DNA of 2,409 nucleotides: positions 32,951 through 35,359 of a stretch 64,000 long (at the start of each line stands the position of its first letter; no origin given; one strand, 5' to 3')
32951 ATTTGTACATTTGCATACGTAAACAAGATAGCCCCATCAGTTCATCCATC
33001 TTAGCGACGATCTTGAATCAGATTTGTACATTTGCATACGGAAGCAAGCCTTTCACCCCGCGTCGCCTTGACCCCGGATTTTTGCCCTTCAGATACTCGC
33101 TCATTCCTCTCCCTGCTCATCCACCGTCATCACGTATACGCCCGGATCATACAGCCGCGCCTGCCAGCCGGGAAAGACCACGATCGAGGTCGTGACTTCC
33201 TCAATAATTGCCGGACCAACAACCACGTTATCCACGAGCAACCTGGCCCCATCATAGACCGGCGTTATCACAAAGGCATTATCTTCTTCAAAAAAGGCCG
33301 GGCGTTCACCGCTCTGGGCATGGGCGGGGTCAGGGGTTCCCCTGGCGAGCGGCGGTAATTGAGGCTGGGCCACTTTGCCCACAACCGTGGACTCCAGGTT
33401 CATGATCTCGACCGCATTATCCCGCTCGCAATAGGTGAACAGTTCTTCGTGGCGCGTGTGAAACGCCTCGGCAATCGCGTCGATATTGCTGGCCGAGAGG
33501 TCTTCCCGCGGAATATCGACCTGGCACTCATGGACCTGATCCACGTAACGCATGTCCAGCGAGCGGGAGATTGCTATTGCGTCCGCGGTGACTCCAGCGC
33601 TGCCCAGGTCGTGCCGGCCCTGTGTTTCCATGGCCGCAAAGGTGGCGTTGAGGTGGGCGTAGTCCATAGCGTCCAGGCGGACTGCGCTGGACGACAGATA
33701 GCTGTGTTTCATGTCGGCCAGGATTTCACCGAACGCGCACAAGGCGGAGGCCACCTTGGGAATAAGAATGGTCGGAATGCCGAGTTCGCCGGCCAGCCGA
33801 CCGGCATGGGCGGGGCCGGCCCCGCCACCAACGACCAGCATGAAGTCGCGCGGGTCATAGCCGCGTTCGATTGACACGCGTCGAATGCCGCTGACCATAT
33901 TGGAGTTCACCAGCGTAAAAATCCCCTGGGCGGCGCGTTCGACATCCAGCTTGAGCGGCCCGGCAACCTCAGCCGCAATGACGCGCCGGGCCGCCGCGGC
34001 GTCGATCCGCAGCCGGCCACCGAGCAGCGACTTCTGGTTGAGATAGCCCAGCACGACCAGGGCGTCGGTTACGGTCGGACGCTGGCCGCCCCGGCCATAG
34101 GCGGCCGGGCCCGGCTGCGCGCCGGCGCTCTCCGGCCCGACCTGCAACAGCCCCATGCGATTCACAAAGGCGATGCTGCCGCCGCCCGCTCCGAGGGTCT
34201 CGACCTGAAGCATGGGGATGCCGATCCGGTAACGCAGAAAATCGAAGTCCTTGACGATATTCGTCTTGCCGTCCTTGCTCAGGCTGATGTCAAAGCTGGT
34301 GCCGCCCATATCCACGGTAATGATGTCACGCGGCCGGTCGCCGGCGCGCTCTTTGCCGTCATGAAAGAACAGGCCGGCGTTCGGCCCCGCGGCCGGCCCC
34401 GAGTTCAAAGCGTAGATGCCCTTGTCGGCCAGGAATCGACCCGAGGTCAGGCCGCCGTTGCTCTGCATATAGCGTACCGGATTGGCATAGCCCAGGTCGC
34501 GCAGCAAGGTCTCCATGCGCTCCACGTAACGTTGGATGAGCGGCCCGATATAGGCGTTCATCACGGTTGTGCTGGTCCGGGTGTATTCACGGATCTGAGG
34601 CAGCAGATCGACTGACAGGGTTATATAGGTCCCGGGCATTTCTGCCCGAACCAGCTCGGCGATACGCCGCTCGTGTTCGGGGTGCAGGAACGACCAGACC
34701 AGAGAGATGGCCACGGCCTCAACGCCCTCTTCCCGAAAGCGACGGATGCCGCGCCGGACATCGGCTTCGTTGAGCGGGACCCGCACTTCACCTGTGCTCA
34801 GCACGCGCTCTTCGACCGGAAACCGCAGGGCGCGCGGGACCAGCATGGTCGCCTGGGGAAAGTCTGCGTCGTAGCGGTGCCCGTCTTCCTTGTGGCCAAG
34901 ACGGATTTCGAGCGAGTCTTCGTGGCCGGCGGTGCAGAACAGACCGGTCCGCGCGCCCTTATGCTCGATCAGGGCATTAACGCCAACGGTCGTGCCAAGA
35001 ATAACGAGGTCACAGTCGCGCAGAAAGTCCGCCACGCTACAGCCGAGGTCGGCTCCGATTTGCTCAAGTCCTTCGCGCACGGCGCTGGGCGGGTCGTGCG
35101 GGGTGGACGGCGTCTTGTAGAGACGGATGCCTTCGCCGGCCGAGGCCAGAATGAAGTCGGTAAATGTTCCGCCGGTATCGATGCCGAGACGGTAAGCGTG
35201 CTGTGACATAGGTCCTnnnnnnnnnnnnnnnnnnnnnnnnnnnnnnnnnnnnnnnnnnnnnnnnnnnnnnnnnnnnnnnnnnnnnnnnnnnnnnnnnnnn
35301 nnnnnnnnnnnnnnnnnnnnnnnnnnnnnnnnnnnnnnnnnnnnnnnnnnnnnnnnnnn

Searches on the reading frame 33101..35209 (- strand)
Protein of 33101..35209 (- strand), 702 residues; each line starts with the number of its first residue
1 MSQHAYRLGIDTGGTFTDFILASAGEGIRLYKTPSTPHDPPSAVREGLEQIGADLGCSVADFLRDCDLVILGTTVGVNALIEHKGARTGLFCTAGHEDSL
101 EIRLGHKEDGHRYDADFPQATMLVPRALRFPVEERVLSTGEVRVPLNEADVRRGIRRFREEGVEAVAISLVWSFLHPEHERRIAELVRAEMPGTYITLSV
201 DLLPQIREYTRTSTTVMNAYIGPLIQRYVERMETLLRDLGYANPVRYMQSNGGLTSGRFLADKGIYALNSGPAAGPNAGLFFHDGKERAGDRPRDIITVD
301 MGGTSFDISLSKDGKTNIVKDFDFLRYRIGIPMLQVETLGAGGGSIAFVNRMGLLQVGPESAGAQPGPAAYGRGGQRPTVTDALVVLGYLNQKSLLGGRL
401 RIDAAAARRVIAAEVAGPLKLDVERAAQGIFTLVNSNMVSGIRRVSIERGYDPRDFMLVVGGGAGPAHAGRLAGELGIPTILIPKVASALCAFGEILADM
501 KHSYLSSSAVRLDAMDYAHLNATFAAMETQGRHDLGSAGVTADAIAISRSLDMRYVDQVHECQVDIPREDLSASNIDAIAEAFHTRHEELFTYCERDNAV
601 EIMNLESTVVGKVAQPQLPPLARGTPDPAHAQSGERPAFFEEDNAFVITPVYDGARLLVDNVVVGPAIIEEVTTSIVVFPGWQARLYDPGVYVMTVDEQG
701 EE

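Call 3: search_protein_families(library=pfam, proteins=[window:33101-35209:-], max_evalue=1)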
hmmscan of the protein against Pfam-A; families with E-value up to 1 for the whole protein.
window:33101-35209:- (702 aa): 3 families
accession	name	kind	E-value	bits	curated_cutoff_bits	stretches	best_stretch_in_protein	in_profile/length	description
PF01968.24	Hydantoinase_A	-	9.4e-83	278.2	22.9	1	211-502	1-289/291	Hydantoinase/oxoprolinase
PF05378.19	Hydant_A_N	-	1e-43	149.6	25.2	1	7-190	1-175/176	Hydantoinase/oxoprolinase N-terminal region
PF19278.4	Hydant_A_C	-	6.8e-15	55.4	21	1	517-686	11-182/193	Hydantoinase/oxoprolinase C-terminal domain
